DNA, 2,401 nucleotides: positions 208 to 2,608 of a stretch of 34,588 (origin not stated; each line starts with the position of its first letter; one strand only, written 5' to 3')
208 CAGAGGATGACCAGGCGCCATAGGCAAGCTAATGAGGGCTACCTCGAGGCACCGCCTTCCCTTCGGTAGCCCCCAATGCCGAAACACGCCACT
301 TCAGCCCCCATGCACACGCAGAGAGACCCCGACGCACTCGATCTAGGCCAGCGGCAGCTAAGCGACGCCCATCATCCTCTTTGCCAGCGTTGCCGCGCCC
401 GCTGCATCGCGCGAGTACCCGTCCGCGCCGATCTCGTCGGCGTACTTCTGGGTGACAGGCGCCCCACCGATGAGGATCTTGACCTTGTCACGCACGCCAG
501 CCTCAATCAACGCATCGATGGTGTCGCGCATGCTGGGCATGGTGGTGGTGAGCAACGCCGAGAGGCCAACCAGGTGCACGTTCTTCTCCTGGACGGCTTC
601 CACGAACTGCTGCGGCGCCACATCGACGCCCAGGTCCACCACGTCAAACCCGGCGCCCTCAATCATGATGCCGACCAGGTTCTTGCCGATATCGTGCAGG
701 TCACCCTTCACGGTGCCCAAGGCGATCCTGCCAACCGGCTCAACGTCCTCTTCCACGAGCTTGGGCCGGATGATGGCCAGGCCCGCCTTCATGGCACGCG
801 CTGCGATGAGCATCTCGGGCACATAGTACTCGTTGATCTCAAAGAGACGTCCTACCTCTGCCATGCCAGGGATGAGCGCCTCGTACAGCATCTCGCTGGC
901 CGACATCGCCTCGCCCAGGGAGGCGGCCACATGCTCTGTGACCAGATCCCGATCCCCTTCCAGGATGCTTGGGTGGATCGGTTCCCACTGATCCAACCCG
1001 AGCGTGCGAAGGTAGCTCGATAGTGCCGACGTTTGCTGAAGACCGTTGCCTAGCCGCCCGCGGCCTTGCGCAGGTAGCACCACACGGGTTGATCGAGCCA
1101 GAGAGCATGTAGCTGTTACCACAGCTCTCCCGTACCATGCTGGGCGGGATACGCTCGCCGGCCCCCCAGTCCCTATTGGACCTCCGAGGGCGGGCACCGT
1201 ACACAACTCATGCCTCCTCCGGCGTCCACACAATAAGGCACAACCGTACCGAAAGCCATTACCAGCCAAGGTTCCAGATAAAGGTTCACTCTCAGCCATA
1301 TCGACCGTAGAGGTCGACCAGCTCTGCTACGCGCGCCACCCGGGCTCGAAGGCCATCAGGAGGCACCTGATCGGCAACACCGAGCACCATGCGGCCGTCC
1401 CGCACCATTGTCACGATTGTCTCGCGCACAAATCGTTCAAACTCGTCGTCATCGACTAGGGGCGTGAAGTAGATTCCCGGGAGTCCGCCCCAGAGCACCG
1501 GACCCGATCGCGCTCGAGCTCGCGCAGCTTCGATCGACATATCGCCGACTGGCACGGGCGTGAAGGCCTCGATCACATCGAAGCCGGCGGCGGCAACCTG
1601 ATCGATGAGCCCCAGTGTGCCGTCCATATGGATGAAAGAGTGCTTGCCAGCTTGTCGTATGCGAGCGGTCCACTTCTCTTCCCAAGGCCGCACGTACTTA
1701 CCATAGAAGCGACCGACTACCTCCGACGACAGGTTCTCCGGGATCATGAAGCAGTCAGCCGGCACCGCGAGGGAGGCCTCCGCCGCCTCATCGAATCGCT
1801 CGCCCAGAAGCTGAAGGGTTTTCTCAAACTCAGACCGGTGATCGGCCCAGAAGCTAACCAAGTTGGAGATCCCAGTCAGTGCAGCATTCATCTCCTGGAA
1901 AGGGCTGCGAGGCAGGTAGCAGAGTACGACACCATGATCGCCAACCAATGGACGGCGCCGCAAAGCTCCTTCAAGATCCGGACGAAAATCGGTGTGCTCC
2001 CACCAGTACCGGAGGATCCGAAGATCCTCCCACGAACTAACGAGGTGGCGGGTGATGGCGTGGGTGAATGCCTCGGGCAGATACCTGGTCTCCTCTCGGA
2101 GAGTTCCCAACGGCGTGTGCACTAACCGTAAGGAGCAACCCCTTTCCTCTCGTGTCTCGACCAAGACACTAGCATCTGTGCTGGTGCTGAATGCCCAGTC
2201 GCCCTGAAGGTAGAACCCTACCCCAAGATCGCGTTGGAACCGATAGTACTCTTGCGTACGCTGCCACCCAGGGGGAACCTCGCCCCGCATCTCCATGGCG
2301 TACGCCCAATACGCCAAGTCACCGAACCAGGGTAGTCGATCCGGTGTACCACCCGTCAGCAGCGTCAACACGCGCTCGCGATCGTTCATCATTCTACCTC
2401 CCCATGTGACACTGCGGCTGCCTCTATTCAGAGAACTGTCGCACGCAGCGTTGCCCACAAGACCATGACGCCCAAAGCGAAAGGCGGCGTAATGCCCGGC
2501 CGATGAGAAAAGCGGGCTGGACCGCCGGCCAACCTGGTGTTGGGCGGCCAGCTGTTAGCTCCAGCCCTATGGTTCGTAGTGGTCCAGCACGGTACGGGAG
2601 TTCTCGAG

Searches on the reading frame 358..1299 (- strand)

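Call 39: search_protein_families(library=pfam, proteins=[window:358-1299:-], max_evalue=0.001)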
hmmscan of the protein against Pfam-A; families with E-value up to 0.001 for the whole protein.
window:358-1299:- (313 aa): 2 families
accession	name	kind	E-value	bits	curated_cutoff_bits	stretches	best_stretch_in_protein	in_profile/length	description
PF02310.24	B12-binding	-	5.6e-29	100.9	32.1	1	191-301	2-118/121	B12 binding domain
PF02607.22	B12-binding_2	-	1.1e-18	67.6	23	1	111-177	8-73/74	B12 binding domain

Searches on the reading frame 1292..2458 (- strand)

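Call 39: search_protein_families(library=pfam, proteins=[window:1292-2458:-], max_evalue=0.001)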
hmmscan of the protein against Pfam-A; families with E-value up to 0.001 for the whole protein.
window:1292-2458:- (388 aa): 1 family
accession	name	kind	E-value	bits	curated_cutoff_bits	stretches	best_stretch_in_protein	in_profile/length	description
PF01208.23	URO-D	-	1.8e-05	24.4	23.9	1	193-379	153-341/346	Uroporphyrinogen decarboxylase (URO-D)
